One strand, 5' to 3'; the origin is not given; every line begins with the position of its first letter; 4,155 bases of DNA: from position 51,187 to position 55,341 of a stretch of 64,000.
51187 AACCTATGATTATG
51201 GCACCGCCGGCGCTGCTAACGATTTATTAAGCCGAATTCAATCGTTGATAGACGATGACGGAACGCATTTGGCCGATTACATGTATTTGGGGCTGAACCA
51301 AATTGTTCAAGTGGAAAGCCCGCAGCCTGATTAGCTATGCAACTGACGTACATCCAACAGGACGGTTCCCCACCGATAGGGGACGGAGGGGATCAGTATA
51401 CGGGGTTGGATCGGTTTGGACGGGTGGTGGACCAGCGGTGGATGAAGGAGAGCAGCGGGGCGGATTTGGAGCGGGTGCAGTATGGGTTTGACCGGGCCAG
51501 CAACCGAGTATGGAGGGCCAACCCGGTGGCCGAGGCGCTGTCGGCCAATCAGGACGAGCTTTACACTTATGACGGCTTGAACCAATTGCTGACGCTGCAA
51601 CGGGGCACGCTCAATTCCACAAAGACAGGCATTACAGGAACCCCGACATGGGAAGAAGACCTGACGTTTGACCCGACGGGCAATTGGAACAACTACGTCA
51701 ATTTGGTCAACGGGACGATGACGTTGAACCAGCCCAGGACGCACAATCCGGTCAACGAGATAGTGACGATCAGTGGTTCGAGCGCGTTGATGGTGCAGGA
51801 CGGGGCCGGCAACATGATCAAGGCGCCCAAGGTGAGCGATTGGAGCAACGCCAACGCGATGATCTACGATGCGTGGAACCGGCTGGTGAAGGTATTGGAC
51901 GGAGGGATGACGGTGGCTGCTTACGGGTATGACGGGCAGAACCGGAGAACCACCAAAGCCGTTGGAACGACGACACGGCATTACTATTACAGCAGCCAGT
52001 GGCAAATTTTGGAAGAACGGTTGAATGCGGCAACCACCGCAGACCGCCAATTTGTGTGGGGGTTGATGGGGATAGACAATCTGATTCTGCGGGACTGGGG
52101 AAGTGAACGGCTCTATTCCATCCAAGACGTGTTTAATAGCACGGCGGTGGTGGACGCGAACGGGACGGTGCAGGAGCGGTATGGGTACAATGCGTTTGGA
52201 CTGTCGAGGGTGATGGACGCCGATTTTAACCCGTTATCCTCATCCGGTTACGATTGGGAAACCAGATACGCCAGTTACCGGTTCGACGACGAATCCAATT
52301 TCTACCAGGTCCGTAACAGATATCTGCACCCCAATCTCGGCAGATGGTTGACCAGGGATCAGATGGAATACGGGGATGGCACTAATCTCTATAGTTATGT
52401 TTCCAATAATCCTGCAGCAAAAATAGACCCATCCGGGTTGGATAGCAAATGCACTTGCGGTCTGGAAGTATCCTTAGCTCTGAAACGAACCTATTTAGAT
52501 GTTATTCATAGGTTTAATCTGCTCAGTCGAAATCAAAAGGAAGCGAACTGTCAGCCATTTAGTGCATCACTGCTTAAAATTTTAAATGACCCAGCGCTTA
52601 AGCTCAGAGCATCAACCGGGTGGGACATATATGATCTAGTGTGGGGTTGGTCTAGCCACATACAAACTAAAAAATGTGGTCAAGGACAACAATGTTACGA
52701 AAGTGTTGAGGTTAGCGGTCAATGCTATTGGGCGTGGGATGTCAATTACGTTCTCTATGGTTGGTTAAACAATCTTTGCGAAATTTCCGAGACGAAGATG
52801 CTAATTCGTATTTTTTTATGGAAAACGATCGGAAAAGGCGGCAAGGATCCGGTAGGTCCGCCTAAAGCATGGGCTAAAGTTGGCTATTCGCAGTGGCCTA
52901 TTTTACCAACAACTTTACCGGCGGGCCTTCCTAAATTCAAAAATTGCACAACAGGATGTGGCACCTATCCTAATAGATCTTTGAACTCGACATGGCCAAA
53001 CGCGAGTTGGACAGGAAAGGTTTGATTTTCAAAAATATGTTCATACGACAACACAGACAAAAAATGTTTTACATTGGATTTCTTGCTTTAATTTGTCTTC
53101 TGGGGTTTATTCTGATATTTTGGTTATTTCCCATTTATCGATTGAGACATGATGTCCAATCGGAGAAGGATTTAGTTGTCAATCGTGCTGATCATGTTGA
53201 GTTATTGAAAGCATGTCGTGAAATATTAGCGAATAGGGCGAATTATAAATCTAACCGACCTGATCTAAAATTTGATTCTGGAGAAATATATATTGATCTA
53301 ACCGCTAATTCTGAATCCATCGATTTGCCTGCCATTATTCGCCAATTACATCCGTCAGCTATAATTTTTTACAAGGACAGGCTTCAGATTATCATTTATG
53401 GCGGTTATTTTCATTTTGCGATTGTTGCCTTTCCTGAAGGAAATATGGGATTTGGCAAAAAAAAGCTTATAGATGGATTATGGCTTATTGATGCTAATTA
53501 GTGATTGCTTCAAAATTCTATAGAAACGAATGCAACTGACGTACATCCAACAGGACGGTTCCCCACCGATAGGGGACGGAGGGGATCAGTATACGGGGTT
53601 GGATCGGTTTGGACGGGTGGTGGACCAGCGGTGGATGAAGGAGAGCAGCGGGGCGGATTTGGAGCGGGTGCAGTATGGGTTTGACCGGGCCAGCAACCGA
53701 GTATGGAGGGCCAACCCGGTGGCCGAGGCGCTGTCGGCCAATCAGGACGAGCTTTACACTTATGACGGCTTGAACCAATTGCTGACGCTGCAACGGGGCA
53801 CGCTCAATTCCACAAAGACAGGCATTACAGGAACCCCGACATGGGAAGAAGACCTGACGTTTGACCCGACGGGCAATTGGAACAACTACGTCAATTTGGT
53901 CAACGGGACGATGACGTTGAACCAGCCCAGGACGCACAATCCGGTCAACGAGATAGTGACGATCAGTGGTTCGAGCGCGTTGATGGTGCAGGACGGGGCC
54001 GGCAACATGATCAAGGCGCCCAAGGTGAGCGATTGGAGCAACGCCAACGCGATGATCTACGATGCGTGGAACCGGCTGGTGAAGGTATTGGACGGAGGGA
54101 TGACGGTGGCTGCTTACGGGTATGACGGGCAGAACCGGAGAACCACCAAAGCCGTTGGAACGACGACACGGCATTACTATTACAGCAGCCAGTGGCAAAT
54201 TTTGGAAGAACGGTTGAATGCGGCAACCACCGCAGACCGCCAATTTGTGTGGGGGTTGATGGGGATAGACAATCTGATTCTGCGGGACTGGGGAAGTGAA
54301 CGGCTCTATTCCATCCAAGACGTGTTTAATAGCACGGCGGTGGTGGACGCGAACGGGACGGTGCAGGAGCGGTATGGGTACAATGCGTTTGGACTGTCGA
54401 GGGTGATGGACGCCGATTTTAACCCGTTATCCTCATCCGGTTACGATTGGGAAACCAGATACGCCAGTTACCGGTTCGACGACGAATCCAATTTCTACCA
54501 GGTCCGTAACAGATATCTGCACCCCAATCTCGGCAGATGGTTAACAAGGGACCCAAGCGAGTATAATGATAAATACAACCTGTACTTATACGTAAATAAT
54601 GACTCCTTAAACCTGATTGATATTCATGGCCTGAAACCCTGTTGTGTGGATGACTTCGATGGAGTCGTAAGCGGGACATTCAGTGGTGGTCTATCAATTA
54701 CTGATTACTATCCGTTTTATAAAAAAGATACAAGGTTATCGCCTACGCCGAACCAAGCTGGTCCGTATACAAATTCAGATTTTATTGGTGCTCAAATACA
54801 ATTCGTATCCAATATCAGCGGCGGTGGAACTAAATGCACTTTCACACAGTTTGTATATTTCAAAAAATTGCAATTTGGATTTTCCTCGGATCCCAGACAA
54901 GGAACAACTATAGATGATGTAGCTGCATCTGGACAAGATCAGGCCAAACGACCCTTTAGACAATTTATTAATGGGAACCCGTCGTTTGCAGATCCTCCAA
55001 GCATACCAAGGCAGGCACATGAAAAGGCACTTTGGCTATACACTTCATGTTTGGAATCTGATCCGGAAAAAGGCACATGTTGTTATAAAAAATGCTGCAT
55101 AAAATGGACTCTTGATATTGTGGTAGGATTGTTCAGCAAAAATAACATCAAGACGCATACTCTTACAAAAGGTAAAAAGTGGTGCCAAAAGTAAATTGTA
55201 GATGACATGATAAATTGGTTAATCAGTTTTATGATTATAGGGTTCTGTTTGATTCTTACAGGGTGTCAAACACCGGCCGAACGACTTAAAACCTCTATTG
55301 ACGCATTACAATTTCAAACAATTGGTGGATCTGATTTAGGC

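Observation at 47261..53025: Split RHS toxin: a stop-terminated 1357-aa shell gene followed by separately initiated core-plus-toxin 'tip' genes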

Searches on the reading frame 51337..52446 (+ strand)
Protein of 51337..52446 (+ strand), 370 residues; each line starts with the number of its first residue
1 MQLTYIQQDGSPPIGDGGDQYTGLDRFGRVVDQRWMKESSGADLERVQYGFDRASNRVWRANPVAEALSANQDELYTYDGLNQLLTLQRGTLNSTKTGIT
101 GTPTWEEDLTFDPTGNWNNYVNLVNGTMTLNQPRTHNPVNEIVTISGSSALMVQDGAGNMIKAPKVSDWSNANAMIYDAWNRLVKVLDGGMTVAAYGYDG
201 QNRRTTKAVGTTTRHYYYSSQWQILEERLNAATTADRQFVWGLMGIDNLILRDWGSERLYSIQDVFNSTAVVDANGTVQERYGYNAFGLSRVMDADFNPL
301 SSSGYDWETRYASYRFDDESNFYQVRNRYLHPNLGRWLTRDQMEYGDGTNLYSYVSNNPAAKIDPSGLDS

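Call 7: find_homologous_proteins(query=window:51337-52446:+, max_evalue=0.00001)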
Query window:51337-52446:+ (370 aa): 700 proteins with E <= 0.00001 among 3913 candidates; the best 120 are listed.
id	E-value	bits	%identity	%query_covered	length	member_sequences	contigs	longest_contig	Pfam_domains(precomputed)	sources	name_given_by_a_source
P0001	6.2e-250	847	100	100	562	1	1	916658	PF25023.2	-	-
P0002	3.8e-226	768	90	99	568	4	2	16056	PF05593.20,PF25023.2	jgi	jgi:RHS repeat-associated protein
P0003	6.1e-222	755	91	96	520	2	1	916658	PF09768.16,PF25023.2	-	-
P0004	2.0e-195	667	79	100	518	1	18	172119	-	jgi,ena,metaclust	metaclust:\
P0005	5.5e-195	666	79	99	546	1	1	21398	-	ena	-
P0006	5.8e-194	663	79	99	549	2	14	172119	-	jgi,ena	-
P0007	1.1e-193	662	78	99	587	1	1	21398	-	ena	-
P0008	2.4e-193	661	78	99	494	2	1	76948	-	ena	-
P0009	6.4e-193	659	79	99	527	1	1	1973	-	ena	-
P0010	3.6e-191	653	77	99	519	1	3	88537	-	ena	-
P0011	9.2e-190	649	76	100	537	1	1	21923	-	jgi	jgi:RHS repeat-associated protein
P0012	1.8e-189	648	80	93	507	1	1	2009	-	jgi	-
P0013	3.2e-189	647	77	100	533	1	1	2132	PF09768.16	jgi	jgi:RHS repeat-associated protein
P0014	7.5e-189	646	77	99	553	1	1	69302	-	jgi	-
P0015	3.8e-188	643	76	100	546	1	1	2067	-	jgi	jgi:RHS repeat-associated protein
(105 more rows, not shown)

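Call 36: find_related_loci(query=window:51337-52446:+, collection=metagenome_contigs, flank=10000)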
Query window:51337-52446:+ (370 aa) in metagenome_contigs; peptide patterns used: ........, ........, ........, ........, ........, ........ (x = any residue, [..] = any of these).
93 stretches matched a pattern; 24 encode a relative of the query (tblastn E <= 1e-3); 21 distinct loci.
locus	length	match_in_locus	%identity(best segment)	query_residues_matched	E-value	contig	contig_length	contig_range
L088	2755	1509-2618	79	1-370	0e+0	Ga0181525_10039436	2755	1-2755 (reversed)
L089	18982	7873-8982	79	1-370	0e+0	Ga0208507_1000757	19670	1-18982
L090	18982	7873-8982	79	1-370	0e+0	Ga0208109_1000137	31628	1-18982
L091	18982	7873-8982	79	1-370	0e+0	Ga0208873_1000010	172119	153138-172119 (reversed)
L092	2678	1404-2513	77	1-370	0e+0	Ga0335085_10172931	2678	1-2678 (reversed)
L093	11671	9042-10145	79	1-368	0e+0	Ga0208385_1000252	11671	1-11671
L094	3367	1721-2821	76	1-367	0e+0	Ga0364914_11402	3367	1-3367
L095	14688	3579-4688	77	1-370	0e+0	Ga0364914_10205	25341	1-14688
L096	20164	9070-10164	77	1-365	0e+0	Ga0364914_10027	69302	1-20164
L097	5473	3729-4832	78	1-368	0e+0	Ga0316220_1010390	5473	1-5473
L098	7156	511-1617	78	1-368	0e+0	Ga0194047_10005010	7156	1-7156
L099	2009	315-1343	80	1-343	0e+0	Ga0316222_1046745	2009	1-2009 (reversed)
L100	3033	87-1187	67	1-370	5e-174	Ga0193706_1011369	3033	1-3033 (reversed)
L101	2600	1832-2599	80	1-256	6e-142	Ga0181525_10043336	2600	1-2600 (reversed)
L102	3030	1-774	75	113-370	6e-136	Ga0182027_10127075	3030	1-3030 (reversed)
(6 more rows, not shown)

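Call 88: search_protein_representatives(protein=window:51337-52446:+)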
Query: 370 residues. Proteins with E-value up to 0.001 (for the whole library): 73210; up to 1e-10: 17041; up to 1e-30: 3111. The best 150 are listed.
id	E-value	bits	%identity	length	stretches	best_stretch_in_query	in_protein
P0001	2.0e-250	846.7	100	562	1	1-370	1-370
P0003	2.0e-222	754.5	91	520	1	14-369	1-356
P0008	7.5e-194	660.5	78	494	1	1-367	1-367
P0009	2.0e-193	659.1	79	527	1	1-368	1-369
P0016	4.6e-188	641.4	76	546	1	1-369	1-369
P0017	5.5e-188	641.2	76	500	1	1-369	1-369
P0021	5.8e-185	631.2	78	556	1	14-368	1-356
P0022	2.2e-183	626.0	76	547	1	14-368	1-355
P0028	7.6e-157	538.7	68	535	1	1-368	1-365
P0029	2.0e-151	520.9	69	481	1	36-368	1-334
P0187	1.7e-146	504.7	65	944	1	2-368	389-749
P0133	7.1e-145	499.3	59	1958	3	13-368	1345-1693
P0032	4.5e-144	496.7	64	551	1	1-368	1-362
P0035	5.4e-140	483.3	62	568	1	1-367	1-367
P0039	6.0e-138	476.5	62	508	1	3-368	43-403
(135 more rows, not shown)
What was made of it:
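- About 22 distinct 50%-identity clusters start at query residue 1 (call 88).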

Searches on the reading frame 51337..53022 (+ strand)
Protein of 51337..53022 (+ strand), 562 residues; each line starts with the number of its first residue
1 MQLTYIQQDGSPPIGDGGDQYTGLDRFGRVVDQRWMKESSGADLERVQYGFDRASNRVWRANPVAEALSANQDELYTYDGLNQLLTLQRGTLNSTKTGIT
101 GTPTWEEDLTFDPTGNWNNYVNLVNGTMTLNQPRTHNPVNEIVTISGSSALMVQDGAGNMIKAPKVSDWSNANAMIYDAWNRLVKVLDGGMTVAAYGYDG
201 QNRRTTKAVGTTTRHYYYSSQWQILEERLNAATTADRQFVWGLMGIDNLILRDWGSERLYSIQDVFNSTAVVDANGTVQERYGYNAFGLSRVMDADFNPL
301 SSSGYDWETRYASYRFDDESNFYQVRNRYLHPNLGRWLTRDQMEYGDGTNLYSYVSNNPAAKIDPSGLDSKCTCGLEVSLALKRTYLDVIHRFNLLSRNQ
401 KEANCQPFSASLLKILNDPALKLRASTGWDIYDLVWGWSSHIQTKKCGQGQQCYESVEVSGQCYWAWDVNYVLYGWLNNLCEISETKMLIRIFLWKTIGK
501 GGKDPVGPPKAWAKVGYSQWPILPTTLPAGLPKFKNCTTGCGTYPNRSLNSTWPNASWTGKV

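Call 5: search_protein_families(library=pfam, proteins=[window:51337-53022:+], max_evalue=0.01)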
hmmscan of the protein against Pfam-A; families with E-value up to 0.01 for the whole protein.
window:51337-53022:+ (562 aa): 1 family
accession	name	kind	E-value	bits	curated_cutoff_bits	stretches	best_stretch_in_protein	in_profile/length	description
PF05593.20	RHS_repeat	-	8.2e-05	23.3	22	1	177-208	1-34/38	RHS Repeat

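Call 6: search_protein_families(library=ncbifam, proteins=[window:51337-53022:+], max_evalue=0.01)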
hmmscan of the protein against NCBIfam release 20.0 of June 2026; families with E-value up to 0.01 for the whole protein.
window:51337-53022:+ (562 aa): 3 families
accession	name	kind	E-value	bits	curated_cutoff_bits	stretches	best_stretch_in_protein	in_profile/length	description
TIGR03696.1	Rhs_assc_core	domain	4.1e-16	59.2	32.5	1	296-368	12-76/76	RHS repeat-associated core domain-containing protein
NF041261.1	RHS_core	equivalog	7.5e-07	27.3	2000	1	309-368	1203-1261/1261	RHS element core protein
TIGR01643.1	YD_repeat_2x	repeat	0.00016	22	15.8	0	177-207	1-31/42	YD repeat-containing protein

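Call 57: predict_structure(alignment_id=A3)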
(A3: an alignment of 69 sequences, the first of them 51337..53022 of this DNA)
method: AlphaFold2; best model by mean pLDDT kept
length: 562 residues; sequences in the alignment: 69
mean_pLDDT: 43.1   pTM: 0.26
mean pLDDT of the five models: 43.1, 42.9, 41.7, 40.1, 39.3
residues with pLDDT >= 90: 5; 70-90: 46; 50-70: 100; < 50: 411
segments of 3 or more residues with pLDDT < 50: 1-28, 30-142, 155-160, 174-192, 194-204, 238-249, 321-330, 335-365, 367-384, 399-410, 419-562
pLDDT, mean of each block of 10 residues (from residue 1): 30 36 41 44 34 30 31 25 27 38 32 36 31 31 53 50 60 42 33 38 54 62 61 56 40 68 64 82 76 89 80 57 46 47 36 37 42 40 56 56 41 52 37 31 30 30 26 32 29 26 33 27 34 32 31 32 35
secondary structure, 60 per line:
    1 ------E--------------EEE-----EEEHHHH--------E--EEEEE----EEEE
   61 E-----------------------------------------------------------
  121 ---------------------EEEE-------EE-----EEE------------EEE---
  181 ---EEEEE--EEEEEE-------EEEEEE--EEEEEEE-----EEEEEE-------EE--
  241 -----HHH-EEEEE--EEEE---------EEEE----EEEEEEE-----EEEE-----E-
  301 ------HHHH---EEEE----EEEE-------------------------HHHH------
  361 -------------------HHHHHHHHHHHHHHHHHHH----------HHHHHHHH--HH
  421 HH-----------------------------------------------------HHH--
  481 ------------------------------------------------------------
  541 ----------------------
elements in order: E22-24 E30-32 H33-36 E48-52 E57-61 E142-145 E160-162 E175-177 E184-188 E191-196 E204-209 E212-218 E224-229 E250-254 E257-260 E270-273 E278-284 E290-293 H307-310 E314-317 E322-325 H351-354 H380-398 H409-416 H419-422
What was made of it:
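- The tip alone modelled poorly, at pLDDT 43 (call 57).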

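Call 58: search_solved_structures(query=A3, max_evalue=0.001, show_alignments=1)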
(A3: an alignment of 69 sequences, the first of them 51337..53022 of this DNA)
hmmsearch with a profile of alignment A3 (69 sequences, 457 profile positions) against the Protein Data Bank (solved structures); distinct sequences matched with E-value up to 0.001: 26.
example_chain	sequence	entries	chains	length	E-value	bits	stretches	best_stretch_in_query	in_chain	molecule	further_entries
9pt5_A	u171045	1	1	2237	8.7e-18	67.6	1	170-377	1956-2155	Teneurin-like protein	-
9ifo_A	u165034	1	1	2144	1.6e-15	60.2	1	170-366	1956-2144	Teneurin-Like Protein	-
8h8b_A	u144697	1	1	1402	1.7e-15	60.1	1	149-398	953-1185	Putative Rhs-family protein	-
8h8a_A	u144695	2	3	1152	5e-15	58.5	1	150-365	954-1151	Putative Rhs-family protein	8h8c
8qja_A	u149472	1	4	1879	3.1e-14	55.9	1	148-366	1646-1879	Putative type VI secretion system YD repeat-containing Rhs element Vgr protein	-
9c4k_Q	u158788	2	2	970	1.7e-13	53.5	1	304-410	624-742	Toxin subunit YenC2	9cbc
7q97_A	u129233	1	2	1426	1.8e-13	53.4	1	142-381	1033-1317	Rhs family protein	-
8cp6_B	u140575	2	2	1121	5.1e-13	51.9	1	308-366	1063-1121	Toxin protein Tse5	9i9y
8qjc_A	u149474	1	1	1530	6.5e-12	48.3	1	313-380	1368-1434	T6SS-associated Rhs core and toxin domain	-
5kis_B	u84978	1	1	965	9.6e-12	47.7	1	306-370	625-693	RHS2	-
6h6e_F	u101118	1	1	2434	1.2e-11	47.4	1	43-381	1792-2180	TcdB2,TccC3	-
6suf_F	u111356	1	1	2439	1.2e-11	47.4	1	43-381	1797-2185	TcdB2,TccC3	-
8uy4_A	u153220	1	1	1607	3.4e-11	45.9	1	307-376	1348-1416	Tse15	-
8qjd_A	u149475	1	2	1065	1.6e-10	43.7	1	313-366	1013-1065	Salmonella bongori Rhs core domain (residues 360-1420)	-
6h6f_F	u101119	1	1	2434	1.7e-10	43.6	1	43-381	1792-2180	TcdB2,TccC3,TccC3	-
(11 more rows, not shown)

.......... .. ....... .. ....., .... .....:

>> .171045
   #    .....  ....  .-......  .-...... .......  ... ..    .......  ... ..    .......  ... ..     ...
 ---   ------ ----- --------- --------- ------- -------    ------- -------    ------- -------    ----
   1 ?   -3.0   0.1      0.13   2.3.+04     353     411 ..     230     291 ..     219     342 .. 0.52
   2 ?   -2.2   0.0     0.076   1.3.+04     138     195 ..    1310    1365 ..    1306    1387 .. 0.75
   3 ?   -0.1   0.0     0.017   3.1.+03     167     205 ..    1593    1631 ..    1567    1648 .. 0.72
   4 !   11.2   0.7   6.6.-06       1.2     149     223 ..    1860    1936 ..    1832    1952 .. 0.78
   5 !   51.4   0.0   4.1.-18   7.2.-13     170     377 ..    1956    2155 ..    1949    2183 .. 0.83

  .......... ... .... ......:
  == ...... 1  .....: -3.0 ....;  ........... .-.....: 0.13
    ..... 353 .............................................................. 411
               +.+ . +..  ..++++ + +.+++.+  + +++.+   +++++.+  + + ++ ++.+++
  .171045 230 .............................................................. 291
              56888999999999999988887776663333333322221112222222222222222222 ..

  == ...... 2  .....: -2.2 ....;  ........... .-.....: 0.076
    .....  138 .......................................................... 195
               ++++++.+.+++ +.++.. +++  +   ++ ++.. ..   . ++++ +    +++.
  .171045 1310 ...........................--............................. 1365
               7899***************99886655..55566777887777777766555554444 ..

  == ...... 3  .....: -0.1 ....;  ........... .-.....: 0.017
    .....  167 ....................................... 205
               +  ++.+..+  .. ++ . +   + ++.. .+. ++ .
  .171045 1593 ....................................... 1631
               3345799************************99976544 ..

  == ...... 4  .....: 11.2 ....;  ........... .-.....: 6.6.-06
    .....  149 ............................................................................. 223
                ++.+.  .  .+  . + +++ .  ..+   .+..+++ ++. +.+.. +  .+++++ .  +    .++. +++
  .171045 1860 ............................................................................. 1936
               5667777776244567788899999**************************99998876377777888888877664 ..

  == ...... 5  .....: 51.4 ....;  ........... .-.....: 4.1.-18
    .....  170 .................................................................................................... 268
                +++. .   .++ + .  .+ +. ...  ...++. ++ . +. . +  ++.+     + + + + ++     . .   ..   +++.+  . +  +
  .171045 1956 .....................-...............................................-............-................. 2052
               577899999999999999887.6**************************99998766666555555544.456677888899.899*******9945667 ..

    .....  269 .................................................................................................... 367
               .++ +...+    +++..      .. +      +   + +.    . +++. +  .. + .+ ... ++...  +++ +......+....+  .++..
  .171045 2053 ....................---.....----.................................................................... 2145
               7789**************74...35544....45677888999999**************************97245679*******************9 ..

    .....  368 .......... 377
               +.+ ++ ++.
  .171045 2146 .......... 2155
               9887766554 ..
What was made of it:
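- On Tc toxin BC subcomplex (TcB/TcC): The tip therefore begins about 280 residues inside TcC (call 58).
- Closest known: TcB/TcC. Different: The tip start maps to about residue 280 of TccC2 (profile positions 52-366 align to 6l7i_G residues 331-664; call 58), so the tip is roughly half a TcC.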

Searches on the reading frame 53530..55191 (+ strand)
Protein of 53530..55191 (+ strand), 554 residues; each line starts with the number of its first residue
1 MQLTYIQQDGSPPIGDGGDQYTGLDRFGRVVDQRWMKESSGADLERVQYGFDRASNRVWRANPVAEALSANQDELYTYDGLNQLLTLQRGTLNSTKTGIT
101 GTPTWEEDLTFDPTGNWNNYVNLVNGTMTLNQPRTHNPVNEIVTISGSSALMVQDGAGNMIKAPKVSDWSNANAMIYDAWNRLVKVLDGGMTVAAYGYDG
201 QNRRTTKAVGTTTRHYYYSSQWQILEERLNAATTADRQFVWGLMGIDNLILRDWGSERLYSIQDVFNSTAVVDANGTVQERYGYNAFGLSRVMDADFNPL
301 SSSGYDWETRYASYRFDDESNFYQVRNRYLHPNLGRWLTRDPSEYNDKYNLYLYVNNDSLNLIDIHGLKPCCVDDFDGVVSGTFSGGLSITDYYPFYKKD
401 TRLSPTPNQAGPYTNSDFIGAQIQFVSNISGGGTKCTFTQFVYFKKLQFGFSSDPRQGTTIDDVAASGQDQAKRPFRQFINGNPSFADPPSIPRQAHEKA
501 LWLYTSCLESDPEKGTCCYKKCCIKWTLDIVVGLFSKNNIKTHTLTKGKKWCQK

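Call 5: search_protein_families(library=pfam, proteins=[window:53530-55191:+], max_evalue=0.01)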
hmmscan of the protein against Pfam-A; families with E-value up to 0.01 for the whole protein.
window:53530-55191:+ (554 aa): 1 family
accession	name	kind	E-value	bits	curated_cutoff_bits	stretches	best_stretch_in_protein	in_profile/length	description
PF05593.20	RHS_repeat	-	4.3e-05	24.2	22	1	177-208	1-34/38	RHS Repeat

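Call 6: search_protein_families(library=ncbifam, proteins=[window:53530-55191:+], max_evalue=0.01)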
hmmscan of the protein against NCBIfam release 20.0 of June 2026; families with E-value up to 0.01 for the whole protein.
window:53530-55191:+ (554 aa): 3 families
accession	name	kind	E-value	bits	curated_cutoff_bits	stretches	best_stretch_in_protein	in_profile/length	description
TIGR03696.1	Rhs_assc_core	domain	4.2e-14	52.8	32.5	1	296-368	12-76/76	RHS repeat-associated core domain-containing protein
NF041261.1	RHS_core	equivalog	4.6e-05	21.4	2000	1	309-366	1203-1259/1261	RHS element core protein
TIGR01643.1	YD_repeat_2x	repeat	0.00073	20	15.8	0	177-207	1-31/42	YD repeat-containing protein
